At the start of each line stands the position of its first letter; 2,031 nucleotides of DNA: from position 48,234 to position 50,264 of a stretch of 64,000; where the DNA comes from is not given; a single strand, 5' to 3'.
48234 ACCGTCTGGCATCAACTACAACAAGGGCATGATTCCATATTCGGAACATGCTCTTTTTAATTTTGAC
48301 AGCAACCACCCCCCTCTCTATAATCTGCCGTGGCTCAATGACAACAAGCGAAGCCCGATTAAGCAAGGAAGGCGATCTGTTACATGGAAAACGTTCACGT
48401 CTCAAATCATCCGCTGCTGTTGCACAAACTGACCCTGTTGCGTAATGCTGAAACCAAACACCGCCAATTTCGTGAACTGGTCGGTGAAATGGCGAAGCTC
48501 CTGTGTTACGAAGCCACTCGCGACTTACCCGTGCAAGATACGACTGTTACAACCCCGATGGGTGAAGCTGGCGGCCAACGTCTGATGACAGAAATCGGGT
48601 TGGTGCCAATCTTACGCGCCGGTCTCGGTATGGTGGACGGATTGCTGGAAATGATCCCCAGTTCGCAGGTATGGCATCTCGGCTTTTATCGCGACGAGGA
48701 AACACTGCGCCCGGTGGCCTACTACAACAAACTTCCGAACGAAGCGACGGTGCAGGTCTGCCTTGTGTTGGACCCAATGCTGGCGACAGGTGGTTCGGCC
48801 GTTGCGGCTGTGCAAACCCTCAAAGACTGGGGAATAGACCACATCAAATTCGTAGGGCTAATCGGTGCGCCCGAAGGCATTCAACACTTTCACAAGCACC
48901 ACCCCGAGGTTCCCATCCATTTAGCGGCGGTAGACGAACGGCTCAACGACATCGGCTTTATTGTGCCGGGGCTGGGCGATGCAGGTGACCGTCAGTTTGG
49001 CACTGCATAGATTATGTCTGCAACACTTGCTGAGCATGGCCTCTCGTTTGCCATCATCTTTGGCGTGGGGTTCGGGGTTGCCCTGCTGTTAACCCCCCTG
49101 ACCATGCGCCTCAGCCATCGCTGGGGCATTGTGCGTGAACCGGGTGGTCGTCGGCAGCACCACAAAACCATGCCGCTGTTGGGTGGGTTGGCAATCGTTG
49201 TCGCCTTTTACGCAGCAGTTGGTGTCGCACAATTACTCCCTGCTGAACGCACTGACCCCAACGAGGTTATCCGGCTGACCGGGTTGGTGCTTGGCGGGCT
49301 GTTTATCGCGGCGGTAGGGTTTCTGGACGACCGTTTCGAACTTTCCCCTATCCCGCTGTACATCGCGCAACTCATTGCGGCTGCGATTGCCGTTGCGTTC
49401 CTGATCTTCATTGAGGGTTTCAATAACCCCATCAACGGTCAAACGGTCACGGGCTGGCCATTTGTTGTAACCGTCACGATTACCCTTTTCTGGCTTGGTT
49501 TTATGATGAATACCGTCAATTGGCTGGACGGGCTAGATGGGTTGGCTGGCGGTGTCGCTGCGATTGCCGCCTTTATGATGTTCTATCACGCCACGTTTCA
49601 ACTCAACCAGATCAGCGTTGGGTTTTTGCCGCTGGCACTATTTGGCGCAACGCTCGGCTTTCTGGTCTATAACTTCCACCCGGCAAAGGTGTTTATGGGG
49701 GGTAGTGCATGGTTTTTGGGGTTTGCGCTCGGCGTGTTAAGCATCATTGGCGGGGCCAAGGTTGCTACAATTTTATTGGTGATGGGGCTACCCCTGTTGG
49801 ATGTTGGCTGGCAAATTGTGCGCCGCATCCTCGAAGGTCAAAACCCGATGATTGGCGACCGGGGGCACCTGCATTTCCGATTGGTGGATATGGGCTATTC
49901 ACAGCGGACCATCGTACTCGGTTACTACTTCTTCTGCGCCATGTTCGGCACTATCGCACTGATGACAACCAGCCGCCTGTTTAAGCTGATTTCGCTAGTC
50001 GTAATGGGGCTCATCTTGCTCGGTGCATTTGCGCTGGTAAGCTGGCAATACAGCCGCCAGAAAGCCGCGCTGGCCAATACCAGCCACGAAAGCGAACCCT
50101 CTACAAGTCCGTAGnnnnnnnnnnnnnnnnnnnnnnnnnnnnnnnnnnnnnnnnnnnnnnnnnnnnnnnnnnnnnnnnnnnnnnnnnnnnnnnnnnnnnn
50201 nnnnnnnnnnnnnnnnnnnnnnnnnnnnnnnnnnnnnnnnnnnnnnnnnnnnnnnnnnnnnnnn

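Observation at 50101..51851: Intact but catalytically gutted PyrK/PyrD-like pair in the dnaX-ybaB operon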

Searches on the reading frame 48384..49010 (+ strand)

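Call 3: search_protein_families(library=pfam, proteins=[window:48384-49010:+], max_evalue=0.01)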
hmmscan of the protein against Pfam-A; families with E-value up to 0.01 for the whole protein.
window:48384-49010:+ (208 aa): 2 families
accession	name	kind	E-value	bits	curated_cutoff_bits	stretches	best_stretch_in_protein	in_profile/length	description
PF14681.12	UPRTase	-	1.1e-74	250.9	27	1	6-207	1-206/206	Uracil phosphoribosyltransferase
PF00156.33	Pribosyltran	-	0.0016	18.3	26.3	1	116-168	80-132/158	Phosphoribosyl transferase domain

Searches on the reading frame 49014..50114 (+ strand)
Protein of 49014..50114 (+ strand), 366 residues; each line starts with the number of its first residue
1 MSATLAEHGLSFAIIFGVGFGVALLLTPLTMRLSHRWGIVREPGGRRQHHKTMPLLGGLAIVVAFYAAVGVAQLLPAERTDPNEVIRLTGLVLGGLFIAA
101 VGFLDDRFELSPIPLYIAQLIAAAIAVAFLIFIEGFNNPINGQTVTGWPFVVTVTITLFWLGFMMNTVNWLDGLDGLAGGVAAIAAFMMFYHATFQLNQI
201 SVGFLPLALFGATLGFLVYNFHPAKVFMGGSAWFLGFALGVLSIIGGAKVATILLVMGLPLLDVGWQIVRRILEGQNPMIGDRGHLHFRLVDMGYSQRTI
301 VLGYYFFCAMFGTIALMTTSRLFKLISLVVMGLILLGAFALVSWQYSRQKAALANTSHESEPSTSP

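Call 3: search_protein_families(library=pfam, proteins=[window:49014-50114:+], max_evalue=0.01)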
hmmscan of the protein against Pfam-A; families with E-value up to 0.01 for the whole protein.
window:49014-50114:+ (366 aa): 1 family
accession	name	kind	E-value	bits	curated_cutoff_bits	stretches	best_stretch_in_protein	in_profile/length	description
PF00953.26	Glycos_transf_4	-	1.4e-29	103.6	27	1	89-246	2-159/160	Glycosyl transferase family 4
